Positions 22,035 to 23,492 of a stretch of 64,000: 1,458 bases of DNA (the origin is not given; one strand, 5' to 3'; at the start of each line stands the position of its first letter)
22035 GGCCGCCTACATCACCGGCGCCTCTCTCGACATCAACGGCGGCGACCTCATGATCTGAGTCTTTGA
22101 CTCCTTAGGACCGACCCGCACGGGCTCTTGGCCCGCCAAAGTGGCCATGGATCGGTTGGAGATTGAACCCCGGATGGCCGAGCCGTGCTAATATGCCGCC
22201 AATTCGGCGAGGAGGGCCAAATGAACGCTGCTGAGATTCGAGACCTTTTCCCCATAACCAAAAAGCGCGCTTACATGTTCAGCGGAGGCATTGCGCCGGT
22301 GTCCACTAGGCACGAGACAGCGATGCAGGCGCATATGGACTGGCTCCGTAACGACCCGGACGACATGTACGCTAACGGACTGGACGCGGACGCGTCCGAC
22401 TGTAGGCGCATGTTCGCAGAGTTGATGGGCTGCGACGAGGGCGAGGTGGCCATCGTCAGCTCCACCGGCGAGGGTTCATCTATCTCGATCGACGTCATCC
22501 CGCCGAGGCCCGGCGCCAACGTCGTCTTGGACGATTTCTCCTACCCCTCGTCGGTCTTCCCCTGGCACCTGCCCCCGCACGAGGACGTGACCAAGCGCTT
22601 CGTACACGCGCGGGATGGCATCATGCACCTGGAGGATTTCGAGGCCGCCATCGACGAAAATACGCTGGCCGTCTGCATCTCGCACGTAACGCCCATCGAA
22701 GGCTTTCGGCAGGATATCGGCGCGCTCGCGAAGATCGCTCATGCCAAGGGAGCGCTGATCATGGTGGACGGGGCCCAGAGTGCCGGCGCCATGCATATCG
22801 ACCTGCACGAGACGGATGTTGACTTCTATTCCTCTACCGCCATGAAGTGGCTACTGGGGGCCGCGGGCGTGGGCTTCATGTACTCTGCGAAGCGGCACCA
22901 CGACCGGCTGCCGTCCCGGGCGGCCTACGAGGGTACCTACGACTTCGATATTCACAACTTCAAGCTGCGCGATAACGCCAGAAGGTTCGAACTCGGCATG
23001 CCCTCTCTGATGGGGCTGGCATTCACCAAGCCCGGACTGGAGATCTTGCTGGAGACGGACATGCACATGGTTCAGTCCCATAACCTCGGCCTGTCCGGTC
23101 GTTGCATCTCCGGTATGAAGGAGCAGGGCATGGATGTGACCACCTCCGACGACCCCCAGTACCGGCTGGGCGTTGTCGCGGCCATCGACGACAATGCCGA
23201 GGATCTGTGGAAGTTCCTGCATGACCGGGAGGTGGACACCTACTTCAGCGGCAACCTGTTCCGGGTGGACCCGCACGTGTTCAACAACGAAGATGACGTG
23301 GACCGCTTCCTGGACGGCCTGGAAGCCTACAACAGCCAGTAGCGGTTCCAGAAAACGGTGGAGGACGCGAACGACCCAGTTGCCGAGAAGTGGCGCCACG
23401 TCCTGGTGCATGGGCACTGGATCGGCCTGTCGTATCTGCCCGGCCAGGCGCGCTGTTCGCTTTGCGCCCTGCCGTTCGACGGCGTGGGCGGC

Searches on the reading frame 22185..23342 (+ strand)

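Call 66: search_protein_families(library=pfam, proteins=[window:22185-23342:+], max_evalue=0.001)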
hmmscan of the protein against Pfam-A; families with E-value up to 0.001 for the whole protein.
window:22185-23342:+ (385 aa): 3 families
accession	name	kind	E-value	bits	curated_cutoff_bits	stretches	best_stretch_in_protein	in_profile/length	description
PF00266.25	Aminotran_5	-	6.8e-33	114.6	21.5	1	70-346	45-329/371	Aminotransferase class-V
PF01053.26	Cys_Met_Meta_PP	-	6e-07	28.8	27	1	84-226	65-203/381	Cys/Met metabolism PLP-dependent enzyme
PF01041.23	DegT_DnrJ_EryC1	-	6.5e-05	22.8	19.8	1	76-204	32-154/360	DegT/DnrJ/EryC1/StrS aminotransferase family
